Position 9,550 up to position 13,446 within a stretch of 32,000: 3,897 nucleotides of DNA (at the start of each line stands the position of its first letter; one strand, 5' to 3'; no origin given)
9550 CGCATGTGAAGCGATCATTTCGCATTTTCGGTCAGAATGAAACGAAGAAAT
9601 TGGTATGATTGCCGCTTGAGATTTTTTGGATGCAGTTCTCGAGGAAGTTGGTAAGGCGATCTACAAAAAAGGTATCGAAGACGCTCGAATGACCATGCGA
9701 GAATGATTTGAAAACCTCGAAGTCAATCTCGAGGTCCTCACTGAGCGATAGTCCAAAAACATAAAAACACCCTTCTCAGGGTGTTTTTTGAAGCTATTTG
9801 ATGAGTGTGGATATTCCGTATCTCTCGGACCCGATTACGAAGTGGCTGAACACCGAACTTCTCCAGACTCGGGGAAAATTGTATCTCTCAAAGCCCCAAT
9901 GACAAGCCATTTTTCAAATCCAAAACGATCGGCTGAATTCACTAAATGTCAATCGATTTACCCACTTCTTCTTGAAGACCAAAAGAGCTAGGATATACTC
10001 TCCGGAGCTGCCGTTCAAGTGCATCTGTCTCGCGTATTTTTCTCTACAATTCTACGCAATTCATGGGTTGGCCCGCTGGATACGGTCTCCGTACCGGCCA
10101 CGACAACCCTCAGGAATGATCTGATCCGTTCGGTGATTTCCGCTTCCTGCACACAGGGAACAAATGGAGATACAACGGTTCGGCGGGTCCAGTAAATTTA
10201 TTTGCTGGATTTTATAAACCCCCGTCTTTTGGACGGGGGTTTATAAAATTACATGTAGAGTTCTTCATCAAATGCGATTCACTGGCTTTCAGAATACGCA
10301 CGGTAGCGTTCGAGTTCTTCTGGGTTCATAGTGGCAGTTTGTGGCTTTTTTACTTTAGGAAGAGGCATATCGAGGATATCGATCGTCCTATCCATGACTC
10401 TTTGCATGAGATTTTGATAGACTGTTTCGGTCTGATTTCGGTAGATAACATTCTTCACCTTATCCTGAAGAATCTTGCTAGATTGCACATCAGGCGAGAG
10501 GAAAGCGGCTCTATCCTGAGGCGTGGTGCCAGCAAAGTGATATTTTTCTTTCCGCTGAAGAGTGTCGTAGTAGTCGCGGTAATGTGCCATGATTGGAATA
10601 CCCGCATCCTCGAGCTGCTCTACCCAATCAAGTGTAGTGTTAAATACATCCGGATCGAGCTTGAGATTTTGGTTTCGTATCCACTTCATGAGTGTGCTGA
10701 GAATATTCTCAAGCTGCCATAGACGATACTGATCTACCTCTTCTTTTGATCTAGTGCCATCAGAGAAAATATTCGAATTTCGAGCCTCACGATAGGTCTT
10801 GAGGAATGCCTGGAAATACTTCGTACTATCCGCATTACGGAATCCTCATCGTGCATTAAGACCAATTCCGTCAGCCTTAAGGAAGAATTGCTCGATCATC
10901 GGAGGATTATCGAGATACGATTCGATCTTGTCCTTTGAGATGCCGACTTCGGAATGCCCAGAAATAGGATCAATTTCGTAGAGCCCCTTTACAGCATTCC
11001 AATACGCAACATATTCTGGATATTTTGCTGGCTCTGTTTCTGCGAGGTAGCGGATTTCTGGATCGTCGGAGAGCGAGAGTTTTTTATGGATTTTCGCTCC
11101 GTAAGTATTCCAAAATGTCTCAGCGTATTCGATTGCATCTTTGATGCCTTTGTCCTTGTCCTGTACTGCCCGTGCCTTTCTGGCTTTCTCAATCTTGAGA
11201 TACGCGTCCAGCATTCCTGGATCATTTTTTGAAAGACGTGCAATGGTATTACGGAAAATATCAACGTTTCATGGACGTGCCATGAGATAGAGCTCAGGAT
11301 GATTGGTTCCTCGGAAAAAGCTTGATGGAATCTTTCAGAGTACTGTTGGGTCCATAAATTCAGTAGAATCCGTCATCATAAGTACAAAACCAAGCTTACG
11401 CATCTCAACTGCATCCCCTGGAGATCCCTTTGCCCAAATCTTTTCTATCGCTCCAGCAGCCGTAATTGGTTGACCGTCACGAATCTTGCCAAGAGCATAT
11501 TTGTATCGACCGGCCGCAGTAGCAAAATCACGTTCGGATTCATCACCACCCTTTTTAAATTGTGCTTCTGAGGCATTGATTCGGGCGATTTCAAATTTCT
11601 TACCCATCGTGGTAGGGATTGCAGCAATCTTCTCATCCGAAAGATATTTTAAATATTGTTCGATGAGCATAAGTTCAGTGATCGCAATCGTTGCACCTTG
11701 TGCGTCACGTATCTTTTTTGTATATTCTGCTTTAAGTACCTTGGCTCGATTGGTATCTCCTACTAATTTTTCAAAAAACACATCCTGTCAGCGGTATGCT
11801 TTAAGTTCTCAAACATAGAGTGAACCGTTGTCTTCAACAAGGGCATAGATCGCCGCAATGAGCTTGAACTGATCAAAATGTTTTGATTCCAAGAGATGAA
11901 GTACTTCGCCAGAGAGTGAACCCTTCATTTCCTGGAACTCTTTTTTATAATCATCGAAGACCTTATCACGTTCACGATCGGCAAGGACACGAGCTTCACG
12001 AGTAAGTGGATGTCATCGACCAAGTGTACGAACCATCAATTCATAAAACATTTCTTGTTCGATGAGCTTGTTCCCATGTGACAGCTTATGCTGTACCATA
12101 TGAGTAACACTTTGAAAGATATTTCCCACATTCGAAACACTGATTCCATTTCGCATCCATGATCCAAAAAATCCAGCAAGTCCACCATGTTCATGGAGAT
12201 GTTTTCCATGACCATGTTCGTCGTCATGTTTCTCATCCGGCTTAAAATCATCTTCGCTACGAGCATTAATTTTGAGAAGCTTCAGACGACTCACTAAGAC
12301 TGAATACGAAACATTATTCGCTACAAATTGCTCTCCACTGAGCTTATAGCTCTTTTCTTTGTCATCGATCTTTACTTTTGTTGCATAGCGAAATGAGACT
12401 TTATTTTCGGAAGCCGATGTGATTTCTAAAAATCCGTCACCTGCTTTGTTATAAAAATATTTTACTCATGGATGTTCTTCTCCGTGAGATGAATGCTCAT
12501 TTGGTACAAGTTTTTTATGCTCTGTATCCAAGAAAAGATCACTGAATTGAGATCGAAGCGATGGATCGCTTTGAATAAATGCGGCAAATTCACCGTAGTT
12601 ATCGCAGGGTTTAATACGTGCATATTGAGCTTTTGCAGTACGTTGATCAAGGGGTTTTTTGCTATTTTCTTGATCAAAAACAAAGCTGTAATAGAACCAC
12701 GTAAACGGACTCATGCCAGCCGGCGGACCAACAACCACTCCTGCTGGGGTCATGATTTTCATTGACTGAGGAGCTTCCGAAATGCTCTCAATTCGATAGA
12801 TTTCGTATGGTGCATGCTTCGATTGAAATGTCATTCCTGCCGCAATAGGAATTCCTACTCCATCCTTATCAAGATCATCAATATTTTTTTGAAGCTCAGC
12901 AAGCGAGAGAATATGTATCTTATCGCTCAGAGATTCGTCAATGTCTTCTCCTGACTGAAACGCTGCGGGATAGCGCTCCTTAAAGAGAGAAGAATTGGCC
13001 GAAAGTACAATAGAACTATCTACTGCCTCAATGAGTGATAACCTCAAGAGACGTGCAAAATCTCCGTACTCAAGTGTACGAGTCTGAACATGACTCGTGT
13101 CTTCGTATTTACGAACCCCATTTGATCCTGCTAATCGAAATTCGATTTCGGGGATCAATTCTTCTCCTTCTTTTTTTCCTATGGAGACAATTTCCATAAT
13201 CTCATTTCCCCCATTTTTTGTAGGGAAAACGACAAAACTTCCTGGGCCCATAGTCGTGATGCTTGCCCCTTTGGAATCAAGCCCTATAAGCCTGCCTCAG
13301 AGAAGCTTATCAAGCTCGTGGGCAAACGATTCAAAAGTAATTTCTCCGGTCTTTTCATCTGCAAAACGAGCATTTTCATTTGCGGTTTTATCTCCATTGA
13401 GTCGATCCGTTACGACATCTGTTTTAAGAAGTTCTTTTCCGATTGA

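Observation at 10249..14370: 1373-aa ORFan hidden as seven ORF fragments, downstream of yggU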

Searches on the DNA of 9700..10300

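Call 74: search_rna_families(source=window, start=9700, end=10300, threshold=evalue, max_evalue=1)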
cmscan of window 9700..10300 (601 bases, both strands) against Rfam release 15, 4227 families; matches with E-value up to 1: 8.
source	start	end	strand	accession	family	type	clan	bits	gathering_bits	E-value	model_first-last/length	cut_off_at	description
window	10137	10247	+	RF02837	anti-hemB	Gene; sRNA;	-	29.2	49.5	8e-05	1-81/81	no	Burkholderia RNA 7 (anti-hemB)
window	10211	10249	+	RF03463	mir-3036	Gene; miRNA;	-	21.6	70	0.35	1-58/58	no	mir-3036 microRNA precursor family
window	10159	10272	-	RF01770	rimP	Cis-reg; leader;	-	21.1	47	0.58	1-102/102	no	Gammaprotebacteria rimP leader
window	9759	9839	-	RF00106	RNAI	Gene; antisense;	-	20.6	47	0.19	1-102/102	no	RNAI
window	10206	10243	+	RF01772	rnk_pseudo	Cis-reg; leader;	-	20.5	55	0.52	64-100/108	no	Pseudomonas rnk leader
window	9708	9741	-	RF03820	mir-5429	Gene; miRNA;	-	18.8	80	0.74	1-83/83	no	mir-5429 microRNA precursor family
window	10206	10250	+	RF04087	MIR5565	Gene; miRNA;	-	18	80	0.47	1-109/109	no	MIR5565 microRNA precursor family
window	10216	10242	+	RF02634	EF3314_EF3315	Gene; sRNA;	-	16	100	0.33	71-97/141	no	Enterococcus sRNA EF3314_EF3315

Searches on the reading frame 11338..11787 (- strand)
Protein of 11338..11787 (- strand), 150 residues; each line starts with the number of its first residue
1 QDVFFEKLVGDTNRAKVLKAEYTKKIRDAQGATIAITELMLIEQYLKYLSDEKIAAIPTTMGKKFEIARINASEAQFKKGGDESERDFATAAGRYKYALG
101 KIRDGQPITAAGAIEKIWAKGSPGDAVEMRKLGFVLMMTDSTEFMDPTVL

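Call 87: predict_structure(protein=window:11338-11787:-)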
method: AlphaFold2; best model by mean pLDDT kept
length: 150 residues; sequences in the alignment: 1
mean_pLDDT: 44.2   pTM: 0.28
mean pLDDT of the five models: 44.2, 41.5, 38.3, 34.1, 28.9
residues with pLDDT >= 90: 0; 70-90: 0; 50-70: 36; < 50: 114
segments of 3 or more residues with pLDDT < 50: 1-9, 25-27, 29-74, 100-103, 105-150
pLDDT, mean of each block of 10 residues (from residue 1): 41 58 49 36 43 43 45 49 52 51 44 43 41 37 31
secondary structure, 60 per line:
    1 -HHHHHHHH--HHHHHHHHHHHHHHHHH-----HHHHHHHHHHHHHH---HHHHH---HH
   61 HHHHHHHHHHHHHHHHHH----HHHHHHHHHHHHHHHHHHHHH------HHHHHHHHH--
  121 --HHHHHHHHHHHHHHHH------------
elements in order: H2-9 H12-28 H34-47 H51-55 H59-78 H83-103 H110-118 H123-138

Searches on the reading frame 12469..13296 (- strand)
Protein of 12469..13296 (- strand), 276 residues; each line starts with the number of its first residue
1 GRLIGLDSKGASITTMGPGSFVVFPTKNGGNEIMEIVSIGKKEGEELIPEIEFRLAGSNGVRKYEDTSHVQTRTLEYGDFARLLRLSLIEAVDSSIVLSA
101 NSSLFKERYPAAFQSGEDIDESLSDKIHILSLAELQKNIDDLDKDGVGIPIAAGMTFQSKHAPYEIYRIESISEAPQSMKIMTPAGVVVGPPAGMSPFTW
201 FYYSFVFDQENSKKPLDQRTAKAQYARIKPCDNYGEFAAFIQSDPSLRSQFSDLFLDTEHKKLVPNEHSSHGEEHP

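Call 34: search_protein_representatives(protein=window:12469-13296:-)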
Query: 276 residues. Proteins with E-value up to 0.001 (for the whole library): 2; up to 1e-10: 2; up to 1e-30: 0. The best 2 are listed.
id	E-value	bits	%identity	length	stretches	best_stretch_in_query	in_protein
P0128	9.6e-28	113.8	43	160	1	100-251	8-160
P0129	3.2e-24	102.2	32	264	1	31-276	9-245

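Call 67: predict_structure(alignment_id=A5)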
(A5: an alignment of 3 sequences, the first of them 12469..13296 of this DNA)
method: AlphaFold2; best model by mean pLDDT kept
length: 276 residues; sequences in the alignment: 3
mean_pLDDT: 58.1   pTM: 0.45
mean pLDDT of the five models: 58.1, 54.2, 51.3, 45.6, 38.5
residues with pLDDT >= 90: 0; 70-90: 73; 50-70: 120; < 50: 83
segments of 3 or more residues with pLDDT < 50: 1-15, 64-67, 89-91, 93-125, 249-254, 259-262, 267-276
pLDDT, mean of each block of 10 residues (from residue 1): 34 46 57 68 57 66 50 64 55 45 35 31 50 87 76 78 66 81 58 68 68 59 74 61 53 49 47 35
secondary structure, 60 per line:
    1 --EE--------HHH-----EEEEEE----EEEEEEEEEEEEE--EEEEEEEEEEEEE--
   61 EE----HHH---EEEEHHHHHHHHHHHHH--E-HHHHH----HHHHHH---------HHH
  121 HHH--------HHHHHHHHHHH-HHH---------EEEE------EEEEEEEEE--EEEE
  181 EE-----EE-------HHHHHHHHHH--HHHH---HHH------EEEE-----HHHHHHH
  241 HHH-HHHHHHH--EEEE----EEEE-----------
elements in order: E21-26 E31-43 E46-58 E73-76 H77-89 H94-98 H103-108 H118-123 H132-142 E156-159 E166-174 E177-182 H197-206 H209-212 E225-228 H234-243 H245-251 E254-257 E262-265
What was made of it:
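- Structure prediction was limited to two standard-code fragments and gave low confidence (pLDDT 58 and 44; calls 67, 87).
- Tried and rejected: AlphaFold2 gave pLDDT 58 for residues 359-634 and pLDDT 44 for residues 862-1011 (calls 67, 87).
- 12211..13293 (-): Middle region (residues ~360-720) with small beta modules, e.g. '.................' and '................'. Y638, F639 and G644 are invariant. Call 67: AlphaFold2 of residues 359-634 with a 3-sequence alignment, mean pLDDT 58, gives two beta-hairpin modules plus helices.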

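Call 70: fold_search(model_id=the predicted structure, library=pdb)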
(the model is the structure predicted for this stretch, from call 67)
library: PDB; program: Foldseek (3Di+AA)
matches with E <= 10: 485; with E <= 0.001: 0
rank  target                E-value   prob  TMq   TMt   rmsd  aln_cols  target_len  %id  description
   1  3px2_A                3.3e-01  0.09  0.11  0.12  11.7        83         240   12  Structure of TylM1 from Streptomyces fradiae H123N mutant in complex with SAH and dTDP-Quip3N (released 2010-12-22)
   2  8ye8_A                4.4e-01  0.13  0.15  0.29  14.3       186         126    6  Crystal structure of mouse BAHCC1 TTD domain in complex with H4K20me1 peptide (released 2025-07-16)
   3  5o9z_l                5.9e-01  0.09  0.10  0.26   9.0        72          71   14  Cryo-EM structure of a pre-catalytic human spliceosome primed for activation (B complex) (released 2017-08-16)
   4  7xi1                  5.9e-01  0.06  0.13  0.15  17.9       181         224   12  AcrIF 24 (released 2023-03-22)
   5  4m75_I                6.3e-01  0.23  0.11  0.29   7.1        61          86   15  Crystal structure of Lsm1-7 complex (released 2013-10-23)
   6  1m5q_H                6.3e-01  0.08  0.11  0.19  14.2       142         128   10  Crystal structure of a novel Sm-like archaeal protein from Pyrobaculum aerophilum (released 2003-03-18)
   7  3pfg                  6.3e-01  0.07  0.11  0.12   9.6        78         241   13  X-Ray crystal structure the N,N-dimethyltransferase TylM1 from Streptomyces fradiae in complex with SAM and dTDP-phenol (released 2010-12-15)
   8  8q9t_A                6.7e-01  0.04  0.13  0.05  16.4       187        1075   13  CryoEM structure of a S. Cerevisiae Ski238 complex bound to RNA (released 2023-11-29)
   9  3oa6_A                7.1e-01  0.13  0.13  0.30   7.8        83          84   24  Human MSL3 Chromodomain bound to DNA and H4K20me1 peptide (released 2010-08-18)
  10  9l5r_u                7.1e-01  0.08  0.10  0.21   9.0        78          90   14  Cryo-EM structure of the thermophile spliceosome (state ILS) (released 2025-03-12)
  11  3jb9_F                7.5e-01  0.16  0.10  0.29   7.3        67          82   12  Cryo-EM structure of the yeast spliceosome at 3.6 angstrom resolution (released 2015-09-23)
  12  4a4k_A                7.5e-01  0.04  0.14  0.15  13.4       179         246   14  Crystal structure of the S. cerevisiae Ski2 insertion domain (released 2011-12-21)
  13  6ppq_D                8.0e-01  0.06  0.08  0.21  10.6        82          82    8  Structure of S. pombe Lsm1-7 with RNA, polyuridine with 3' adenosine (released 2020-06-17)
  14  5o9z_e                8.5e-01  0.08  0.08  0.21   9.4        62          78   13  Cryo-EM structure of a pre-catalytic human spliceosome primed for activation (B complex) (released 2017-08-16)
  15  4ii1_D                9.0e-01  0.21  0.13  0.23   5.7        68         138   10  Crystal structure of the zinc finger of ZGPAT (released 2013-02-13)
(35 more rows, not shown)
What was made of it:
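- Sm, LSm, Tudor and chromo domains appear among the weak fold matches of the beta-module model (call 70). All fold matches are non-significant (best E = 0.33, probability <= 0.23) on a model with pLDDT 58 (calls 67, 70).
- Tried and rejected: Foldseek against PDB found nothing significant (call 70).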

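Call 108: find_encoding_contigs(protein=P0128, flank=10000, max_places=2)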
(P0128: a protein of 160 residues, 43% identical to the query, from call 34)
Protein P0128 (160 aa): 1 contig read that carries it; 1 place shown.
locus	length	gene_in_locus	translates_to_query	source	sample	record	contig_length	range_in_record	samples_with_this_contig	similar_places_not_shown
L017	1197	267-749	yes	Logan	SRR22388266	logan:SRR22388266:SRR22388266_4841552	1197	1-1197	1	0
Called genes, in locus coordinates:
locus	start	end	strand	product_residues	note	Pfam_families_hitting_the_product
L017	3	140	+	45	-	?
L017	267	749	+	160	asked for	-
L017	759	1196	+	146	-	?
